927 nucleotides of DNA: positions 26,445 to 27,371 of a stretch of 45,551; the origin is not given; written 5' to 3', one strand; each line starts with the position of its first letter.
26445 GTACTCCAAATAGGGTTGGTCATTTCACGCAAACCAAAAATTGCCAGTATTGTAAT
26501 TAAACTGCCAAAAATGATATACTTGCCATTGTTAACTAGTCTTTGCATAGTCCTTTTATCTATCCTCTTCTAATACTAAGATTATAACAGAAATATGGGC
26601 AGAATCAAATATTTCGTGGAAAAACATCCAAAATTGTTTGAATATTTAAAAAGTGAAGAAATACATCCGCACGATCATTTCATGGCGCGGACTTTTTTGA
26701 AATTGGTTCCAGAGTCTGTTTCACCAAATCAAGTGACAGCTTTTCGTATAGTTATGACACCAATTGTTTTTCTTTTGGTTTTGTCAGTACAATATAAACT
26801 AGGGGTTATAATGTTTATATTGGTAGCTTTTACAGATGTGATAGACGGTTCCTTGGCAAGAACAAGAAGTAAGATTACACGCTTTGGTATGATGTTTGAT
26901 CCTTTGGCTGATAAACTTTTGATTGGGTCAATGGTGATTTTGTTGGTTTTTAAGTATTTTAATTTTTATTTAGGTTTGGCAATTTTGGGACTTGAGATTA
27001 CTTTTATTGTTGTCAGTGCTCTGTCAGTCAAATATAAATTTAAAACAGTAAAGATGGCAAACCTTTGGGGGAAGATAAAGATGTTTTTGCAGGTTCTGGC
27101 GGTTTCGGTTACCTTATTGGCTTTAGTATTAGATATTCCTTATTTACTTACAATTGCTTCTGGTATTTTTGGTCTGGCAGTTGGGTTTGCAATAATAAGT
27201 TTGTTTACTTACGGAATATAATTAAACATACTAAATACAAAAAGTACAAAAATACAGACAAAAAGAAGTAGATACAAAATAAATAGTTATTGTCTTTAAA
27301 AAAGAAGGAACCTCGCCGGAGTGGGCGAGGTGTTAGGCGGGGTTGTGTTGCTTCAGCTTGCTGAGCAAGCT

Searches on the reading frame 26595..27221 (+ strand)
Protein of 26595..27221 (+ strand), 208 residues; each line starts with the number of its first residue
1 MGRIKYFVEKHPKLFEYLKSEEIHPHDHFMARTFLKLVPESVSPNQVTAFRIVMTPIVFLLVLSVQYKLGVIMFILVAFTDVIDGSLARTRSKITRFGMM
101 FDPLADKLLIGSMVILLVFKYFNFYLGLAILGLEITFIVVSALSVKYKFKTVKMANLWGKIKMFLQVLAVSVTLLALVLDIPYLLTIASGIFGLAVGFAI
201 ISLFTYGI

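Call 7: search_protein_families(library=pfam, proteins=[window:26595-27221:+], max_evalue=0.01)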
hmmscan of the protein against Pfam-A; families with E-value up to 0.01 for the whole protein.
window:26595-27221:+ (208 aa): 1 family
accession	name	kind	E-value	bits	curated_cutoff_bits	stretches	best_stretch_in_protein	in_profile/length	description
PF01066.26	CDP-OH_P_transf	-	3e-26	93.1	22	1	43-191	3-142/152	CDP-alcohol phosphatidyltransferase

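Call 11: find_encoding_contigs(protein=window:26595-27221:+, flank=6000, max_places=8)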
Protein window:26595-27221:+ (208 aa): 4 contigs read that carry it; 4 places shown.
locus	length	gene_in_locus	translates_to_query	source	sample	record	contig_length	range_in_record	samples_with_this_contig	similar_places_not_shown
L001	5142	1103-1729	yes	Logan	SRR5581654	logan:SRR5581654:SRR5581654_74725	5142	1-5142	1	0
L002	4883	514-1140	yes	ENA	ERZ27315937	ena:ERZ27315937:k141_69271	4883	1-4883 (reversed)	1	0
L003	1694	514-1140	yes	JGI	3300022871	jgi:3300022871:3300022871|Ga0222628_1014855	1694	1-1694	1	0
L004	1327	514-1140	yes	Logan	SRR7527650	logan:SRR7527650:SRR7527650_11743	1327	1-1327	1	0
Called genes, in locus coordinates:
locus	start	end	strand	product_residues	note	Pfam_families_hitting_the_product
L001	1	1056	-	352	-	?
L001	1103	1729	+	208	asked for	PF01066:CDP-OH_P_transf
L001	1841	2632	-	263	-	PF01066:CDP-OH_P_transf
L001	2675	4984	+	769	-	-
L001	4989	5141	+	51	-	?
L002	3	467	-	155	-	?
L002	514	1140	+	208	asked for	PF01066:CDP-OH_P_transf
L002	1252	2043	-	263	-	PF01066:CDP-OH_P_transf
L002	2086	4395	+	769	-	-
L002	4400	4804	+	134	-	PF11969:DcpS_C, PF01230:HIT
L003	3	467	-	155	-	?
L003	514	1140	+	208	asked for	PF01066:CDP-OH_P_transf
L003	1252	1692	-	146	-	?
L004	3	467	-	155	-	?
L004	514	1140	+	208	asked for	PF01066:CDP-OH_P_transf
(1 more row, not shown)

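Call 20: search_protein_families(library=ncbifam, proteins=[window:26595-27221:+], max_evalue=0.01)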
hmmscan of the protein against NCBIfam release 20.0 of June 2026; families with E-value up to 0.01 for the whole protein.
window:26595-27221:+ (208 aa): 7 families
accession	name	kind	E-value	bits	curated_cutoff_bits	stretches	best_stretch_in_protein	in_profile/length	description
TIGR00560.1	pgsA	equivalog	1.9e-25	90.4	109.1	1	44-206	4-172/183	CDP-diacylglycerol--glycerol-3-phosphate 3-phosphatidyltransferase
NF008090.0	PRK10832.1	equivalog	3.5e-14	53.3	304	1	44-175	6-143/182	CDP-diacylglycerol--glycerol-3-phosphate 3-phosphatidyltransferase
NF053678.1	ClpnSynClsA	equivalog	1.3e-12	48.3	240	1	44-180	6-143/180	cardiolipin synthase ClsA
NF040950.1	archin_ph_syn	equivalog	2.2e-11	44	180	1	37-153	19-136/191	archaetidylinositol phosphate synthase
NF045883.1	PIPSynth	equivalog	1.3e-07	31.5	170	1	37-123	18-106/197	phosphatidylinositol phosphate synthase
NF041135.1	IPPtranDIPPsyn_Thcocales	equivalog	3.1e-07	29.7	580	1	37-164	245-371/419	bifunctional L-myo-inositol-1-phosphate cytidylyltransferase/CDP-L-myo-inositol myo-inositolphosphotransferase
TIGR00473.1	pssA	equivalog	4.6e-06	26.8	107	1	60-184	13-130/153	CDP-diacylglycerol--serine O-phosphatidyltransferase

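Call 22: search_solved_structures(query=window:26595-27221:+, max_evalue=1, show_alignments=1)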
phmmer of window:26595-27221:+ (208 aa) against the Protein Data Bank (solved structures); distinct sequences matched with E-value up to 1: 5.
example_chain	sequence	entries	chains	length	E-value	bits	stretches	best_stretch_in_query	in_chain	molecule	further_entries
7drj_A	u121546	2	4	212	9.7e-12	48.8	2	67-202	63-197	CDP-diacylglycerol--glycerol-3-phosphate 3-phosphatidyltransferase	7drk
6wm5_A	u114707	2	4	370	0.0014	22.2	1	43-142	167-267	AfCTD-Phosphatidylinositol-phosphate synthase (PIPS) fusion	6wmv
6h53_A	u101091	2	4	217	0.0033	21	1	70-148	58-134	CDP-diacylglycerol--inositol 3-phosphatidyltransferase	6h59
6h5a_A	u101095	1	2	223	0.0035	20.9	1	70-148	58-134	CDP-diacylglycerol--inositol 3-phosphatidyltransferase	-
4o6m_A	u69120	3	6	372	0.011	19.2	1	36-109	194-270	AF2299, a CDP-alcohol phosphotransferase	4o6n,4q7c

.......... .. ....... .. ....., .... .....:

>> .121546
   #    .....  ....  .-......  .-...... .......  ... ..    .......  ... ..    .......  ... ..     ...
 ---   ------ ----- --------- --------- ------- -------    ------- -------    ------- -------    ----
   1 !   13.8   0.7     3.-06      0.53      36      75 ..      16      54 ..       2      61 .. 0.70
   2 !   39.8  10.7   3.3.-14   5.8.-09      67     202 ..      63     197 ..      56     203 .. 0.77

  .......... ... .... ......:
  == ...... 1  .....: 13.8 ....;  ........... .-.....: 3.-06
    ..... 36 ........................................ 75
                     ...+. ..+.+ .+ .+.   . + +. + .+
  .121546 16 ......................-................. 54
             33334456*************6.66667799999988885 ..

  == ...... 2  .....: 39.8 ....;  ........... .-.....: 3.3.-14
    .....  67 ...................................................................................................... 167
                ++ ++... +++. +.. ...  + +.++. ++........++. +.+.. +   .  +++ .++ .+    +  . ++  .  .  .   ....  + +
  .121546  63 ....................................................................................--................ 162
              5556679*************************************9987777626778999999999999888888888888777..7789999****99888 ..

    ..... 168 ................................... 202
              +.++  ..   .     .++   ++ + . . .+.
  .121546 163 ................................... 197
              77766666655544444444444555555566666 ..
